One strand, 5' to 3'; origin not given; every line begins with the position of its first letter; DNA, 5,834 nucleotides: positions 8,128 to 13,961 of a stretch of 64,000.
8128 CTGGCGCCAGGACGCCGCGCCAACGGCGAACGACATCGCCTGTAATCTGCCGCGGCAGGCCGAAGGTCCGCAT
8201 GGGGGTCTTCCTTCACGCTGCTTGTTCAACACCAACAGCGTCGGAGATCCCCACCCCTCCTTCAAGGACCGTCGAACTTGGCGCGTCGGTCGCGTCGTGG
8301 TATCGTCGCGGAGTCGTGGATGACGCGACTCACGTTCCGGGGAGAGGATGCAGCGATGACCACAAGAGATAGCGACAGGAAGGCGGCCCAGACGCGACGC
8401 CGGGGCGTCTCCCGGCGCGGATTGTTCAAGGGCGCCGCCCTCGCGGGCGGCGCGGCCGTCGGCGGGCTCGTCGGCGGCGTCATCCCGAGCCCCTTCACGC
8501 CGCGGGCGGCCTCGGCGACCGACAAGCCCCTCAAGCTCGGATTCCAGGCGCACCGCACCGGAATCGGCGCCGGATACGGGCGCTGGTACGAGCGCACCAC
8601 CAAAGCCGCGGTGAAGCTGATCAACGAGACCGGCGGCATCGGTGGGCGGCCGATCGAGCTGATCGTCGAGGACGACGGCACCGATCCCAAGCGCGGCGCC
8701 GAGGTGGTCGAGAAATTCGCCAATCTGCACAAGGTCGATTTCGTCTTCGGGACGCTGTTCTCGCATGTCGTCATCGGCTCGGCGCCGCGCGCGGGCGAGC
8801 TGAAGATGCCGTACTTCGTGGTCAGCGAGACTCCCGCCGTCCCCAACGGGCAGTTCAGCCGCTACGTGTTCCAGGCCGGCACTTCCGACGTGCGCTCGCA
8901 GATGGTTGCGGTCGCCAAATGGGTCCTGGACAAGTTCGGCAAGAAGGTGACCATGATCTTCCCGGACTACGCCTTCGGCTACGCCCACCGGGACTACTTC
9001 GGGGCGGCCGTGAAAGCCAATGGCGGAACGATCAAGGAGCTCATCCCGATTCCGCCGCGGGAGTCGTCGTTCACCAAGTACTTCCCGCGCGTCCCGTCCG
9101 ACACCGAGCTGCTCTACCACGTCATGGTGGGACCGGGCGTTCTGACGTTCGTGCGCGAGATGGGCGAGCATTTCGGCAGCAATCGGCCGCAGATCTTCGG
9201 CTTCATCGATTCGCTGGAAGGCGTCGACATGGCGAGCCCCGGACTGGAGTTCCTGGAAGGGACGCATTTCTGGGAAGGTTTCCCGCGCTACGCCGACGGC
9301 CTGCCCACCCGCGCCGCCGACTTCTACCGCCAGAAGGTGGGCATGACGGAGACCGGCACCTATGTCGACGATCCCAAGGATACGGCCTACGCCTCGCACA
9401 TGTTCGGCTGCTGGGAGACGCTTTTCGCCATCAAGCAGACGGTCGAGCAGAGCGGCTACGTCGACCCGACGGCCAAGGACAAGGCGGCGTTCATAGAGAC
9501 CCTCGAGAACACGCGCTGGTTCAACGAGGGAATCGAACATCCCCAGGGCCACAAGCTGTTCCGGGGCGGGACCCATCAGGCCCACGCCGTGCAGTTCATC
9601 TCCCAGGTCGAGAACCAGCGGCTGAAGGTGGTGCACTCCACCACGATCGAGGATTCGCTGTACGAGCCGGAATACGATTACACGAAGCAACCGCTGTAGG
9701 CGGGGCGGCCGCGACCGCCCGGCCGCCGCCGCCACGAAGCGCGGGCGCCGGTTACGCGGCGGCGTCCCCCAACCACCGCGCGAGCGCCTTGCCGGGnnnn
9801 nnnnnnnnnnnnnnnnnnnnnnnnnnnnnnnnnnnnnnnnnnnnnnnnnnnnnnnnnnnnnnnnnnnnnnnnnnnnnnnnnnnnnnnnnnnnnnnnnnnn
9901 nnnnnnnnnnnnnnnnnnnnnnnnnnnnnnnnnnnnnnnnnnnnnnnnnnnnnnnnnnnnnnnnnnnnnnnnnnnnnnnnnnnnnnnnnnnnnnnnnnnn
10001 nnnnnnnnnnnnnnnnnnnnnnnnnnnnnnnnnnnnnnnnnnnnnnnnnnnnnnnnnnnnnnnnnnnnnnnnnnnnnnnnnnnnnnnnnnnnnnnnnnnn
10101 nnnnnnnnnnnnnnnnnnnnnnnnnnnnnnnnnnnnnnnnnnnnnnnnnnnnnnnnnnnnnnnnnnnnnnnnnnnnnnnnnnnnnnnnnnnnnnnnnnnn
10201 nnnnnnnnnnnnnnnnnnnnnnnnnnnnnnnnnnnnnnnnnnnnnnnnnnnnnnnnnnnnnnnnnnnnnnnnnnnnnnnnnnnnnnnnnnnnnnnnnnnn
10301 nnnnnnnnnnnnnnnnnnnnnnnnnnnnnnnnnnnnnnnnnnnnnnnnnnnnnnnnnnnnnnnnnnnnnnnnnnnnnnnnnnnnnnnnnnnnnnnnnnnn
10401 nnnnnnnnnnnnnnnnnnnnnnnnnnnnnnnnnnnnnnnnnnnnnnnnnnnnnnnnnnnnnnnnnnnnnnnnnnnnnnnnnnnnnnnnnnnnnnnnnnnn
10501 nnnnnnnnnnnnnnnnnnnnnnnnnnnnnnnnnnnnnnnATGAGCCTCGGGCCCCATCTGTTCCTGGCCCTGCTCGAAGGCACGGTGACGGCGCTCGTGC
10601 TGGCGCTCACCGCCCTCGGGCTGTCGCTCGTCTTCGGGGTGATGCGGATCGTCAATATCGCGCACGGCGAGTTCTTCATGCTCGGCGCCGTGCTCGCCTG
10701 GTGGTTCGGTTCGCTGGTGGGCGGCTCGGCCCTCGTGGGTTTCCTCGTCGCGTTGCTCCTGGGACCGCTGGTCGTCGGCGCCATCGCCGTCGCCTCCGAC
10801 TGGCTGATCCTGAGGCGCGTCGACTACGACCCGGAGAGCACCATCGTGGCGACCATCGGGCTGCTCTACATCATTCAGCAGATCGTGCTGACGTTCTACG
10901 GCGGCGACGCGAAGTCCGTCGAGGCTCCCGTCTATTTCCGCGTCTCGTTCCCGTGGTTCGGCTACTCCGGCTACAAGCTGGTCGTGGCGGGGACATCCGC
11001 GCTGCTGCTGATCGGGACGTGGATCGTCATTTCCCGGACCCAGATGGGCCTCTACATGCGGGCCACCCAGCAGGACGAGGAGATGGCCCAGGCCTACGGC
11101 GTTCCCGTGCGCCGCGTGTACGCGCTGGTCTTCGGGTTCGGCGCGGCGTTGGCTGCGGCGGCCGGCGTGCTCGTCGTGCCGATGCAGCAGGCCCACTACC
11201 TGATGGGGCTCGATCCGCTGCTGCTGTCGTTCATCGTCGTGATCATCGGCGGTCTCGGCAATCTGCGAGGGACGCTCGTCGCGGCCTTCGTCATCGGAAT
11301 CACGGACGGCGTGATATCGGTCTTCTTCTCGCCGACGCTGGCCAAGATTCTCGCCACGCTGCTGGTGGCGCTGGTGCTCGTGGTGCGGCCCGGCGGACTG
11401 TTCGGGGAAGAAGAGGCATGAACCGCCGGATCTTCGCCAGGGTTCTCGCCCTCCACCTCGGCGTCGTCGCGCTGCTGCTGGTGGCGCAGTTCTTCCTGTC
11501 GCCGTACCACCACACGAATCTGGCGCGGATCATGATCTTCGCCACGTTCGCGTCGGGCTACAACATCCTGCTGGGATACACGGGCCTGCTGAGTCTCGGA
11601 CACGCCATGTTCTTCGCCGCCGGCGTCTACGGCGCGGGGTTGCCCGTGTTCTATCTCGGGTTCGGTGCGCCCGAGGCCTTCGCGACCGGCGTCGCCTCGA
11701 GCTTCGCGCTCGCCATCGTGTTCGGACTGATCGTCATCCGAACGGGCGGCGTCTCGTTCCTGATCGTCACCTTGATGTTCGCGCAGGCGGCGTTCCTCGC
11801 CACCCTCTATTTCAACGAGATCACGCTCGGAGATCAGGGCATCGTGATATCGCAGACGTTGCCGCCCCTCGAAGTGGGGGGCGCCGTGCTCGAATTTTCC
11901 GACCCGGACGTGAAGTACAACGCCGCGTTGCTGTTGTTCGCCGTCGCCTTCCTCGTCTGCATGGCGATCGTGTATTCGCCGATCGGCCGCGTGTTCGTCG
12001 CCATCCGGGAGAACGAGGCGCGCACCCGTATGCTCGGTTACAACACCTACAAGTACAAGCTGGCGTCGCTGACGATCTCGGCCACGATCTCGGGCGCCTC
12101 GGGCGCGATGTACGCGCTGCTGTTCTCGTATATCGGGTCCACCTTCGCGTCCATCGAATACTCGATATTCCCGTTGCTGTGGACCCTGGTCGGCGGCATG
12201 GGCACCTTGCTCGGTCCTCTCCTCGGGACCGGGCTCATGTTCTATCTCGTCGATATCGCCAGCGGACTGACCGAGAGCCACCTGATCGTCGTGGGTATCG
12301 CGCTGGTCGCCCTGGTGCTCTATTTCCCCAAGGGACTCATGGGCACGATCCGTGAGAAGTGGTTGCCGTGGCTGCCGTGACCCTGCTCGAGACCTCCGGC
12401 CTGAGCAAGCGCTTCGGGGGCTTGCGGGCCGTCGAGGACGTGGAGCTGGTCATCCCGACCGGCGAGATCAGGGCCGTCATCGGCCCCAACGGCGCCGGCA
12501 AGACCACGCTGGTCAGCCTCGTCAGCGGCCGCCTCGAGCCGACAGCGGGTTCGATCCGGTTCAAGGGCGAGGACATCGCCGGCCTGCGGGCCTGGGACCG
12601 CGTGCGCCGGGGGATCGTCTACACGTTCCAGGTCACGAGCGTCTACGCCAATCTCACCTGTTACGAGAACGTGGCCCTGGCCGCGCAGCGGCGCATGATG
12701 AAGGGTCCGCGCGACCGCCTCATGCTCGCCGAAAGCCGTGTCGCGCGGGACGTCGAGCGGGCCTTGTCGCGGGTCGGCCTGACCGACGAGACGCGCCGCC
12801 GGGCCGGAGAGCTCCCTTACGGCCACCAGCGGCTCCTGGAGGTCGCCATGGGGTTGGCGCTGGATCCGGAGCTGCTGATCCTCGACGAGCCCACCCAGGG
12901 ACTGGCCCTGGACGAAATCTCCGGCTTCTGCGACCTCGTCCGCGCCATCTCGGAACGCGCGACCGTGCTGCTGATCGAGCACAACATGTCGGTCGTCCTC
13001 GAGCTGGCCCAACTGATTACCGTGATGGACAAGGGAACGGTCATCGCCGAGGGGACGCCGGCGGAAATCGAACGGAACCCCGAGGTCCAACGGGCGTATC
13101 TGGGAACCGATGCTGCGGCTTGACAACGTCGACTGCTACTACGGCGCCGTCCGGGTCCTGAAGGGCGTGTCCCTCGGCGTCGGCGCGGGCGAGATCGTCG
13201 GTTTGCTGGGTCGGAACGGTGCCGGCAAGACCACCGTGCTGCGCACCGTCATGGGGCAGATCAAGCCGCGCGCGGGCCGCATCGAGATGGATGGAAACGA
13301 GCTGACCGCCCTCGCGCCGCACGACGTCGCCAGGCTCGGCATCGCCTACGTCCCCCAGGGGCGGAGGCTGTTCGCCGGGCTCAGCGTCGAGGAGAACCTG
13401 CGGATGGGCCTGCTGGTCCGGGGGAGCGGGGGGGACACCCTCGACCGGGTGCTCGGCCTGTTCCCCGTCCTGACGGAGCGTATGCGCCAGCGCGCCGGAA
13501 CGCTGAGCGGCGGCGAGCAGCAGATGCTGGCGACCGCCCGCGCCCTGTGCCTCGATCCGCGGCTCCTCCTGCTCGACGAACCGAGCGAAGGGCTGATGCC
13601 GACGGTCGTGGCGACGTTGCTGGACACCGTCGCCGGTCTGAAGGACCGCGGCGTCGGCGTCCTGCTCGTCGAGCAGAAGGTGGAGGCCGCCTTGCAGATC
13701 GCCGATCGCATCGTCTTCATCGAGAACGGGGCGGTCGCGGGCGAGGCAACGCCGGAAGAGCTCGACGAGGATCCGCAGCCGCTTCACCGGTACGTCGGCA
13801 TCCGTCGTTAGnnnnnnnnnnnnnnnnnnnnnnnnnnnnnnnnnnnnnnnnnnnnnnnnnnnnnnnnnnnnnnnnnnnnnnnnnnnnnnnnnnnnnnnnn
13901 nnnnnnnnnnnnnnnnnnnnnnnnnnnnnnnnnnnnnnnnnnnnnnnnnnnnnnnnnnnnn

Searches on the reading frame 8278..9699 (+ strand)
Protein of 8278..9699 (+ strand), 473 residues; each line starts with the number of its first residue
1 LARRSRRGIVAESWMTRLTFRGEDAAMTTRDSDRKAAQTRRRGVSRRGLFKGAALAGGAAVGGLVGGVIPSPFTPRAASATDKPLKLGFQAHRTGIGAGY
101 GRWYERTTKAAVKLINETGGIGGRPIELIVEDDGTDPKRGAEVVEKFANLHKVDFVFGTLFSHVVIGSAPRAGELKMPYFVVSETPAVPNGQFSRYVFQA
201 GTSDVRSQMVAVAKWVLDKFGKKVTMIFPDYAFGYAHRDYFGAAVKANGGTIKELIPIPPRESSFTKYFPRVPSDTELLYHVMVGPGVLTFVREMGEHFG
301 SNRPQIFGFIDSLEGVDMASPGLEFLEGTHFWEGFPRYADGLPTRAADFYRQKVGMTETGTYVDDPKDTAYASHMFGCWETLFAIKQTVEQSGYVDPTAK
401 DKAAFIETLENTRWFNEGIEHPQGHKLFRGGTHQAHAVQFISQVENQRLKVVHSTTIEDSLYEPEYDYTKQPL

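Call 68: search_protein_families(library=pfam, max_evalue=0.001, proteins=[window:8278-9699:+])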
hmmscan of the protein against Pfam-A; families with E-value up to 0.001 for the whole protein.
window:8278-9699:+ (473 aa): 3 families
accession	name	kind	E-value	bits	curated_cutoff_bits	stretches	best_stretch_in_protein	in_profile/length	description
PF13458.12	Peripla_BP_6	-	1.5e-45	156.8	31.7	1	84-445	1-339/343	Periplasmic binding protein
PF13433.12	Peripla_BP_5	-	1.4e-11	44.5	27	1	93-252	9-164/363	Periplasmic binding protein domain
PF01094.35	ANF_receptor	-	3.5e-07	30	25.4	1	109-260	7-158/353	Receptor family ligand binding region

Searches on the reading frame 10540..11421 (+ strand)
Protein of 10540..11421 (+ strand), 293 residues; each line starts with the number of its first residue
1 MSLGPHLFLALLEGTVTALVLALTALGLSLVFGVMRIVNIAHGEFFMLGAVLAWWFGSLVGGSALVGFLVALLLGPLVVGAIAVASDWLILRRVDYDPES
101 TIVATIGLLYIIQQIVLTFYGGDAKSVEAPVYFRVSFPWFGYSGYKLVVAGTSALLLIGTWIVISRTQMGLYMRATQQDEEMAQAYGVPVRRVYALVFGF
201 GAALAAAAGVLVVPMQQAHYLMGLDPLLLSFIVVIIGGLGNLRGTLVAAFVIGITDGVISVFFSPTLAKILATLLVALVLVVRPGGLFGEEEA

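Call 68: search_protein_families(library=pfam, max_evalue=0.001, proteins=[window:10540-11421:+])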
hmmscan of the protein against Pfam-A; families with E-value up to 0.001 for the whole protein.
window:10540-11421:+ (293 aa): 1 family
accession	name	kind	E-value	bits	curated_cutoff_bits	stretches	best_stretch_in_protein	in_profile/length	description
PF02653.21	BPD_transp_2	-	4.3e-38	131.4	26.8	1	11-280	2-269/269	Branched-chain amino acid transport system / permease component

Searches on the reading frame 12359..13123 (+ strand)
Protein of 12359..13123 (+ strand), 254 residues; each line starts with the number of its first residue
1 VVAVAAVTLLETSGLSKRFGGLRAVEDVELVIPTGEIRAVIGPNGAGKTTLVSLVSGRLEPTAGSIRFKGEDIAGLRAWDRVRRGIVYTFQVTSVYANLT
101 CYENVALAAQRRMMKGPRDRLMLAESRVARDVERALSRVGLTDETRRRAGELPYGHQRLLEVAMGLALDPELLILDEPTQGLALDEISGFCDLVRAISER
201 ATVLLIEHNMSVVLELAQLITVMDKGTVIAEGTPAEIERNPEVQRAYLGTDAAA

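Call 68: search_protein_families(library=pfam, max_evalue=0.001, proteins=[window:12359-13123:+])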
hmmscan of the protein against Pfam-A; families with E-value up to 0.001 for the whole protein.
window:12359-13123:+ (254 aa): 4 families
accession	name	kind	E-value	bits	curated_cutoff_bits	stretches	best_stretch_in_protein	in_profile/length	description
PF00005.33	ABC_tran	-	2.3e-30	106.4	25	1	26-180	2-137/137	ABC transporter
PF12399.14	BCA_ABC_TP_C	-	2e-12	46.8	25.5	1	228-253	2-27/27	Branched-chain amino acid ATP-binding cassette transporter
PF13304.12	AAA_21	-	1.3e-08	35.7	27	1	126-210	194-300/304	AAA domain, putative AbiEii toxin, Type IV TA system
PF02463.25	SMC_N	-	0.00017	21.5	40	1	35-224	24-213/220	RecF/RecN/SMC N terminal domain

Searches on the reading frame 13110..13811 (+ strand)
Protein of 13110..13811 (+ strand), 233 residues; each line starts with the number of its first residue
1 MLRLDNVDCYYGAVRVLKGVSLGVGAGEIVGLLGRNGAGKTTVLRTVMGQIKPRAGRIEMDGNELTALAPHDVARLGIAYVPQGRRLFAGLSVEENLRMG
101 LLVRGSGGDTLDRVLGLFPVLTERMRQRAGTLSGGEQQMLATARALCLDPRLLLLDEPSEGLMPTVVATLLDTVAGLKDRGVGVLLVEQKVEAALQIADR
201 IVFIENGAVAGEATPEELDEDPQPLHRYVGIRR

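Call 5: search_protein_families(library=pfam, proteins=[window:13110-13811:+], max_evalue=0.01)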
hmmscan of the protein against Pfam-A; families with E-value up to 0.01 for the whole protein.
window:13110-13811:+ (233 aa): 3 families
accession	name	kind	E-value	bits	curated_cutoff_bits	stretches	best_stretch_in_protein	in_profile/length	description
PF00005.33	ABC_tran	-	2.4e-32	112.8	25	1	17-159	1-136/137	ABC transporter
PF13304.12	AAA_21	-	1.7e-07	32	27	1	29-96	1-81/304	AAA domain, putative AbiEii toxin, Type IV TA system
PF13191.12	AAA_16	-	0.0038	18.2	32.6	1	25-82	22-68/167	AAA ATPase domain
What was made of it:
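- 13110..13811 (+): livF-like ABC ATPase; last backbone gene on the left, intact. Pfam ABC_tran, E 2e-32 (call 5).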

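Call 10: find_related_loci(query=window:13110-13811:+, collection=genome_contigs, flank=10000)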
Query window:13110-13811:+ (233 aa) in genome_contigs; peptide patterns used: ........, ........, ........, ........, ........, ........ (x = any residue, [..] = any of these).
600 stretches matched a pattern (row limit reached: there are more); 599 encode a relative of the query (tblastn E <= 1e-3); the best 80 are kept; 80 distinct loci.
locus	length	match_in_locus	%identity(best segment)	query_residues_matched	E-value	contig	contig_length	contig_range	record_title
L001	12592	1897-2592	62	2-233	4e-86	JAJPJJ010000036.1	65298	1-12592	MAG: Bacillota bacterium isolate Centralia_MAG_45 k107_16283108, whole genome shotgun sequence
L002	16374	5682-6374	56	1-231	1e-79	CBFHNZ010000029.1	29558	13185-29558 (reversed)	MAG: Candidatus Puniceispirillaceae bacterium isolate Co_bin_12_indstr genome assembly, contig: Co_bin_12_indstr_c29, wh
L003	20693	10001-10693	56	1-231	9e-76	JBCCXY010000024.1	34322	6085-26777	MAG: Pseudomonadota bacterium isolate P01_F01_bin.138 k141_206765_length_34322_cov_12.9988, whole genome shotgun sequenc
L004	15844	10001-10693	50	1-231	5e-73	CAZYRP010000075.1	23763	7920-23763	MAG TPA_asm: uncultured Granulosicoccaceae bacterium isolate binchicken_co385_105 genome assembly, contig: NODE_1459_len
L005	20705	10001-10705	50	1-231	2e-68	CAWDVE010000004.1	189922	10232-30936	MAG: uncultured Candidatus Rokubacteria bacterium isolate MFD05674.bin.2.168 genome assembly, contig: contig_136090, who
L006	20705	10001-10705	49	1-231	7e-68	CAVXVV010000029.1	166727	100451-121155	MAG: uncultured Candidatus Rokubacteria bacterium isolate MFD04850.bin.2.156 genome assembly, contig: contig_1482, whole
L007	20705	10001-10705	49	1-231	5e-67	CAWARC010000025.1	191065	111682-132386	MAG: uncultured Alphaproteobacteria bacterium isolate MFD02671.bin.1.99 genome assembly, contig: contig_46882, whole gen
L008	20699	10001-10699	48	1-230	6e-66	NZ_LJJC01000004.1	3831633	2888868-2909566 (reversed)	Heyndrickxia shackletonii strain LMG 18435 super11, whole genome shotgun sequence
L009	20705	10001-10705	47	1-231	9e-66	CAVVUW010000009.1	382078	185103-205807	MAG: uncultured Alphaproteobacteria bacterium isolate MFD03975.bin.1.169 genome assembly, contig: contig_35638, whole ge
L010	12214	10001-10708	49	1-232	3e-65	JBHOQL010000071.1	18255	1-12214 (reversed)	MAG: Anaerolineae bacterium isolate C0_2 k141_90358, whole genome shotgun sequence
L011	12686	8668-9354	48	1-222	6e-65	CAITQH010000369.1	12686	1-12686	MAG: uncultured beta proteobacterium isolate Umea1p3_bin-566 genome assembly, contig: bin-566:369/536, whole genome shot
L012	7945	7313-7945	54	1-207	1e-64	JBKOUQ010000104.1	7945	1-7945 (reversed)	MAG: Candidatus Methylomirabilota bacterium isolate GM_HAYS_MAG_00022 GM_HAYS_000001100759, whole genome shotgun sequenc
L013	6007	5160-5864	47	1-231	1e-64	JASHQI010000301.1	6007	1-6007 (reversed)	MAG: Xanthobacteraceae bacterium isolate JOPF071 JOPF_AWAY_contig_1326497, whole genome shotgun sequence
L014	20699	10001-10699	47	1-231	2e-64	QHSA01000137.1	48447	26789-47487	MAG: Candidatus Rokuibacteriota bacterium isolate AR41 14_0929_12_30cm_scaffold_431_curated, whole genome shotgun sequen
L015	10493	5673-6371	46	1-230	3e-64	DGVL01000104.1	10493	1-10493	MAG TPA_asm: Lachnospira sp. UBA4285 UBA4285_contig_181474, whole genome shotgun sequence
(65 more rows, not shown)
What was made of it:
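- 13110..13811 (+): Homologues align to residues 1-231 of 233 (call 10).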

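Call 12: find_encoding_contigs(protein=window:13110-13811:+, flank=10000, max_places=10)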
Protein window:13110-13811:+ (233 aa): no gene with exactly this product is on record in the collection.

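Call 77: find_related_loci(query=window:13110-13811:+, collection=metagenome_contigs, flank=10000)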
Query window:13110-13811:+ (233 aa) in metagenome_contigs; peptide patterns used: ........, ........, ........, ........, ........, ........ (x = any residue, [..] = any of these).
600 stretches matched a pattern (row limit reached: there are more); 600 encode a relative of the query (tblastn E <= 1e-3); the best 80 are kept; 80 distinct loci.
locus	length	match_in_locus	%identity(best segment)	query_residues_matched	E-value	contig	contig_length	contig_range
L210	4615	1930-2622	58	1-231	6e-88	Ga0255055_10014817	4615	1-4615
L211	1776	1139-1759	57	1-207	3e-75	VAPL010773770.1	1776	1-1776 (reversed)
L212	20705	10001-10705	49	1-231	6e-69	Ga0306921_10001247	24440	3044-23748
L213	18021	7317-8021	46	1-231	5e-66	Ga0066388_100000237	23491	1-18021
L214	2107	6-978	48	1-233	5e-67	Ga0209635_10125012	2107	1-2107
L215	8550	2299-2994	51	1-230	3e-64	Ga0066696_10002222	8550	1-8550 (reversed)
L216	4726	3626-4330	47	1-231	2e-64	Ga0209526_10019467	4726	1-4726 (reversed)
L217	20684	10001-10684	51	1-231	6e-64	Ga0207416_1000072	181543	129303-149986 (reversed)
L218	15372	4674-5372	44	1-230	2e-63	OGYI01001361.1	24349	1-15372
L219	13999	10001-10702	47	1-231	2e-63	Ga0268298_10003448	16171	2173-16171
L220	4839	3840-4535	48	1-230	2e-63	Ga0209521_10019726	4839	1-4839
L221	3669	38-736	48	1-230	5e-63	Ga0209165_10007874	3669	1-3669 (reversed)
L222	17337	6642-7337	43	1-232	7e-63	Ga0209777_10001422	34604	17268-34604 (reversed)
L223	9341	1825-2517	45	1-230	6e-63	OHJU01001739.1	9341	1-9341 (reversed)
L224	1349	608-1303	50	1-230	3e-66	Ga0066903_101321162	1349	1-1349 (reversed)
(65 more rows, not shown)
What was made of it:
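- On Integrase-associated genomic island: Best livF relatives are 62% (genomes) and 58% (metagenomes) identical (calls 10, 77).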
